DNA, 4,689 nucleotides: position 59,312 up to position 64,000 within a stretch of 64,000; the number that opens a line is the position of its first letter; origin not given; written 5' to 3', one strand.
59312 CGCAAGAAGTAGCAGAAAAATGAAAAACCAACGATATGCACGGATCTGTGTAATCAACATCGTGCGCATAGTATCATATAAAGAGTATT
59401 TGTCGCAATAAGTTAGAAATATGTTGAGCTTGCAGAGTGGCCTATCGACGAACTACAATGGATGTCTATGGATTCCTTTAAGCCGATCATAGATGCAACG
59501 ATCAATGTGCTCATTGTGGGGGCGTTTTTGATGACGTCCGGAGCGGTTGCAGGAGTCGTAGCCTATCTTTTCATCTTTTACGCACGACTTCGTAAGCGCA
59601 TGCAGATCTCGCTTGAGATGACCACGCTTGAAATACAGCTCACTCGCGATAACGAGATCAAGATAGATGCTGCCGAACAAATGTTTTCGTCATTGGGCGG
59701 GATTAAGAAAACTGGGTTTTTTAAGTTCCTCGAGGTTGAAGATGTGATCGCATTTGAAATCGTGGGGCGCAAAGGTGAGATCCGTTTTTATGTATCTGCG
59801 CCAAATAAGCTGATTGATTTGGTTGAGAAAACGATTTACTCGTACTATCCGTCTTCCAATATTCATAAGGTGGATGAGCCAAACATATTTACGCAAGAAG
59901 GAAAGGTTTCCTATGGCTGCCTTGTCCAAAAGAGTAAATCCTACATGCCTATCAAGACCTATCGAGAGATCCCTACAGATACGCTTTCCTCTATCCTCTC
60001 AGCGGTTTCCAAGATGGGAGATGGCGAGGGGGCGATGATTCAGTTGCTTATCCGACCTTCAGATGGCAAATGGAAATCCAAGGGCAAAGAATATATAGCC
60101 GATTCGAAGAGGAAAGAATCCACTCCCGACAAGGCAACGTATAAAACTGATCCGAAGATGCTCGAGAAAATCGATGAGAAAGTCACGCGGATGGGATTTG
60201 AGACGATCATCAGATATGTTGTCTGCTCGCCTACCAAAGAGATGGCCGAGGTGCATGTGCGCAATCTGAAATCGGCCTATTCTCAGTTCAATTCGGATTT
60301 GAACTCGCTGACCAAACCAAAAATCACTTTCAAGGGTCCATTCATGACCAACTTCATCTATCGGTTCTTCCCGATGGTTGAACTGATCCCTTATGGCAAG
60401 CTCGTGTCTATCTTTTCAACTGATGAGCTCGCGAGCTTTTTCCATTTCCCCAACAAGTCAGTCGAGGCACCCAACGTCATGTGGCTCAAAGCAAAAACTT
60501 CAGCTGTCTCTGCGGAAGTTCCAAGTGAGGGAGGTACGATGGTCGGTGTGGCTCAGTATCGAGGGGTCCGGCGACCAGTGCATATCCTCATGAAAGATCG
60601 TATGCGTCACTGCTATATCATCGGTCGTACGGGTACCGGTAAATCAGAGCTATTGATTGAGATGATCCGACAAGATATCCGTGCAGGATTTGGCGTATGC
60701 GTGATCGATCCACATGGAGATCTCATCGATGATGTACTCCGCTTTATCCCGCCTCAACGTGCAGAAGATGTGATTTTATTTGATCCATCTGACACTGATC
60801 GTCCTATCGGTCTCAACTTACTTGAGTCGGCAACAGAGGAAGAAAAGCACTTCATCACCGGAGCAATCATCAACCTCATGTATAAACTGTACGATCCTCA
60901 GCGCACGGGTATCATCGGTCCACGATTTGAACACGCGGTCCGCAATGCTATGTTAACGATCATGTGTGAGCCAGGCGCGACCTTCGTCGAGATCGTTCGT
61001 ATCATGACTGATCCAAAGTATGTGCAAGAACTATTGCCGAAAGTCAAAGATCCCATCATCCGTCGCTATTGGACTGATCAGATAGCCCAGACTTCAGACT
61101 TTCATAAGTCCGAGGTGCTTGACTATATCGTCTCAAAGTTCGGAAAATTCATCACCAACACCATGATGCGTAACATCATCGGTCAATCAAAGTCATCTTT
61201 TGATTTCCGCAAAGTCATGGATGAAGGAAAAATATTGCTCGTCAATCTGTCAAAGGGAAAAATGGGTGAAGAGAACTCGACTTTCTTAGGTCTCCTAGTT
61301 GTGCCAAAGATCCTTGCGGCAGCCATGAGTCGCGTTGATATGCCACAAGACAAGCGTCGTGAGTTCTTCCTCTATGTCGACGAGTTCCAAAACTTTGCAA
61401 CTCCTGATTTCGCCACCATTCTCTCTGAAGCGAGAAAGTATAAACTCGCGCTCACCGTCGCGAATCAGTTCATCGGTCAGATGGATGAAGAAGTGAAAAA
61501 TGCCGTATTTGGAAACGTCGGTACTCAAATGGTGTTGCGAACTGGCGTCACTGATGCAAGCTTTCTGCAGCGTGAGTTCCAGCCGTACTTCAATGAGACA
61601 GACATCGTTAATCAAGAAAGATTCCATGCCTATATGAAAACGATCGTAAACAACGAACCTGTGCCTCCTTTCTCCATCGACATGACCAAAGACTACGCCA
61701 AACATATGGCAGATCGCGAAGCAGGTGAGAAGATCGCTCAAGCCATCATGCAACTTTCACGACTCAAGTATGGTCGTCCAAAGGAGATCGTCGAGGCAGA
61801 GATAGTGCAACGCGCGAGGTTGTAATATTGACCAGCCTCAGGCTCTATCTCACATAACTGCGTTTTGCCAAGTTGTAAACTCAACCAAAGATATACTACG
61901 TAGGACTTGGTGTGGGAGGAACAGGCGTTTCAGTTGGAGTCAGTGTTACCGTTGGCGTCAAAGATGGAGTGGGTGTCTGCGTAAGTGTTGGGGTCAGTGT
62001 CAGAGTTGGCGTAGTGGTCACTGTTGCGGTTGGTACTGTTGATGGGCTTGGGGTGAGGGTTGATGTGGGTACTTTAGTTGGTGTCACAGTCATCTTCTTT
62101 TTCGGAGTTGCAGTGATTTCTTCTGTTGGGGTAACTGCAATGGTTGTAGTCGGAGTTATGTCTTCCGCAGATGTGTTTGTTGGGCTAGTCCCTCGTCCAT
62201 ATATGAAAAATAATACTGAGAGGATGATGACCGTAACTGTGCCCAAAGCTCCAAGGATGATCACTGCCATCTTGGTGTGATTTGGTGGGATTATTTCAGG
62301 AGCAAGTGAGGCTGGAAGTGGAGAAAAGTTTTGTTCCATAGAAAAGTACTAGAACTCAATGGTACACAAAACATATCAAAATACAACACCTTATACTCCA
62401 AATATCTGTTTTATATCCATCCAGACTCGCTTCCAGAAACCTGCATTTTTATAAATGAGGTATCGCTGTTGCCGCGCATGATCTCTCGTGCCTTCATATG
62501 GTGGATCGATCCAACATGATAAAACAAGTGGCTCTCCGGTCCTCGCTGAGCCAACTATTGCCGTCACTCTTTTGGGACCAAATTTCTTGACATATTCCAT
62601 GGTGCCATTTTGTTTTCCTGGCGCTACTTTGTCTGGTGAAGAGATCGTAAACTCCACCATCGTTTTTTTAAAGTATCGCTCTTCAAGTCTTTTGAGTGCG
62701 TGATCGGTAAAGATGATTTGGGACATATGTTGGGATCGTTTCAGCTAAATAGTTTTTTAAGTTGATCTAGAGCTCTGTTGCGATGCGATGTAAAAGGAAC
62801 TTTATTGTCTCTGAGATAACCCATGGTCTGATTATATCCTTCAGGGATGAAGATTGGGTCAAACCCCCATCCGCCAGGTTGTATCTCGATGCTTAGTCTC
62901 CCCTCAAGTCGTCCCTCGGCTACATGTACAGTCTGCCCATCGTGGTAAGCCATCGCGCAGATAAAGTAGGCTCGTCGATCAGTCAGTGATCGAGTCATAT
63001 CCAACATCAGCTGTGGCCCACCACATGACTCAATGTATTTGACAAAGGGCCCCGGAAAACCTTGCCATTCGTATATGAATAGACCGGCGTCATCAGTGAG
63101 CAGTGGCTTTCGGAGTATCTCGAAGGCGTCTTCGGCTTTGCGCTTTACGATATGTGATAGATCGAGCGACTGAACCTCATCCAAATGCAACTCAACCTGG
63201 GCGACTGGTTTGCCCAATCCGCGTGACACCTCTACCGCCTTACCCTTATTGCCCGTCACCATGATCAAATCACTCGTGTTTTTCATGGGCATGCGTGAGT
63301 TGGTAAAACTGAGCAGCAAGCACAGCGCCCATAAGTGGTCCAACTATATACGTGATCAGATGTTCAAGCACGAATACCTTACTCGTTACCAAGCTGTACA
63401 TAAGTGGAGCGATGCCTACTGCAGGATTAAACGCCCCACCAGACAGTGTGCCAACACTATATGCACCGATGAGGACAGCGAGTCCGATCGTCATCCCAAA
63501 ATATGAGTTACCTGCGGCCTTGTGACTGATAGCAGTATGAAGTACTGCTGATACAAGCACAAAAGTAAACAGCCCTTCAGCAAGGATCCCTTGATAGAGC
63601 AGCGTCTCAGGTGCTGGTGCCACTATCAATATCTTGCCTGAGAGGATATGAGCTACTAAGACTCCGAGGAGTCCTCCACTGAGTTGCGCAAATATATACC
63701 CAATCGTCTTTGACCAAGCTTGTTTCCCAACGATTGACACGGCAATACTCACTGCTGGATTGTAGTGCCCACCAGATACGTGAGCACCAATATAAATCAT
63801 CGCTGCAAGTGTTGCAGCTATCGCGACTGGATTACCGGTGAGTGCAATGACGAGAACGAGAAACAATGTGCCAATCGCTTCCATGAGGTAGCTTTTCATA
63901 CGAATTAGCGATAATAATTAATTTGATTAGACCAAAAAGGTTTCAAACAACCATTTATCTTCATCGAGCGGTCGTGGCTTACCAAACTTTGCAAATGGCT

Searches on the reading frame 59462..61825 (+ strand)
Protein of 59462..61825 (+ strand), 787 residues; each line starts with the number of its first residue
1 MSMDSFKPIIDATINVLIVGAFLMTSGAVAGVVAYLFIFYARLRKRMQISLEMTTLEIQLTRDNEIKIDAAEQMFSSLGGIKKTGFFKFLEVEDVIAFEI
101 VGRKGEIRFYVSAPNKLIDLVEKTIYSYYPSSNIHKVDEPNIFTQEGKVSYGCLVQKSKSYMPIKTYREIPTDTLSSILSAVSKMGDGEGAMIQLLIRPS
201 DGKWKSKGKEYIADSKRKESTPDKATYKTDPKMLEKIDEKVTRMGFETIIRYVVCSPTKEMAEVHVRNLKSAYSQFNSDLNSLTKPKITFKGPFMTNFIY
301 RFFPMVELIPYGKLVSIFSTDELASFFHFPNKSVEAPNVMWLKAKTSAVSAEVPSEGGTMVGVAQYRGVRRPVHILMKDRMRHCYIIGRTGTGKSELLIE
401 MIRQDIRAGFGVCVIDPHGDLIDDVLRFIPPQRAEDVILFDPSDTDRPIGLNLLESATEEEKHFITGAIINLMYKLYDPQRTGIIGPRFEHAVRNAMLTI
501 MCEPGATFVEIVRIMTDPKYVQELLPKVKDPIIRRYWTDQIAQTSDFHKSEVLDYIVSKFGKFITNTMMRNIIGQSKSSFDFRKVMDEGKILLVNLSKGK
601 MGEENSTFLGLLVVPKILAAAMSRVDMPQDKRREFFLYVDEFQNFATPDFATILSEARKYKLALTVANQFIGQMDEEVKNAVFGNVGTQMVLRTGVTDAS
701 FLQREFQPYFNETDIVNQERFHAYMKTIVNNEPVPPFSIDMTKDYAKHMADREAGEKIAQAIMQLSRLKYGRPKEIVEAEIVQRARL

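Call 54: search_protein_families(library=pfam, proteins=[window:59462-61825:+], max_evalue=0.001)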
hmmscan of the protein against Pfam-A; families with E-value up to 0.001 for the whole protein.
window:59462-61825:+ (787 aa): 4 families
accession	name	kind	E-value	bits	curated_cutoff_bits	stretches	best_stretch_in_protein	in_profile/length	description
PF10412.15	TrwB_AAD_bind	-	2.3e-09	37.1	20.5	1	378-470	12-98/387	Type IV secretion-system coupling protein DNA-binding domain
PF01935.23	DUF87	-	4.8e-08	33.8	23.2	1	380-452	20-88/220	Helicase HerA, central domain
PF02534.20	T4SS-DNA_transf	-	7.4e-07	28.8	20.1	1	544-677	218-347/468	Type IV secretory system Conjugative DNA transfer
PF12696.13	TraG-D_C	-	1.1e-05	25.8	22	1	637-703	4-73/126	TraM recognition site of TraD and TraG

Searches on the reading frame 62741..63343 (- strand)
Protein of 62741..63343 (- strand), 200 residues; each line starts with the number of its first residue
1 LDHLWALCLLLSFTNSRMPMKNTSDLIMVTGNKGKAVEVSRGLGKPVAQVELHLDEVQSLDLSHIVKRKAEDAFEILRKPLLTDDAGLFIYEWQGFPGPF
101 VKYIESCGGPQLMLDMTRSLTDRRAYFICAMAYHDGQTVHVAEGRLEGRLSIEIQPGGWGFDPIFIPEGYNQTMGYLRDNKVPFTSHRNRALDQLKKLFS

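Call 54: search_protein_families(library=pfam, proteins=[window:62741-63343:-], max_evalue=0.001)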
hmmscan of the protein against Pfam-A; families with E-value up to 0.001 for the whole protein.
window:62741-63343:- (200 aa): 1 family
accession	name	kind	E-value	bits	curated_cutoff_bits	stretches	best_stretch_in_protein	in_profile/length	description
PF01725.21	Ham1p_like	-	3.6e-34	118.7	22.5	1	26-197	1-185/186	Ham1 family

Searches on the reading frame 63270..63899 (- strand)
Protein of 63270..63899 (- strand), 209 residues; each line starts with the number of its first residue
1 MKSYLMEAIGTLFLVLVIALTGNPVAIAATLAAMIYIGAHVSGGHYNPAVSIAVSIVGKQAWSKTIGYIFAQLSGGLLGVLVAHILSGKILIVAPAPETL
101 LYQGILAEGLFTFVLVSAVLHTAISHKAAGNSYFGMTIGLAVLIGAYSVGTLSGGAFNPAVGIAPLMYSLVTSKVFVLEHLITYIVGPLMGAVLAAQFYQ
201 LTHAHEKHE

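Call 54: search_protein_families(library=pfam, proteins=[window:63270-63899:-], max_evalue=0.001)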
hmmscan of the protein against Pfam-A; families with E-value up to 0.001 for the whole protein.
window:63270-63899:- (209 aa): 1 family
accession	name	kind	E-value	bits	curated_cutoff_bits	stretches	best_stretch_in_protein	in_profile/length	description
PF00230.25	MIP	-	1.8e-24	87.2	25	1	22-199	45-222/222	Major intrinsic protein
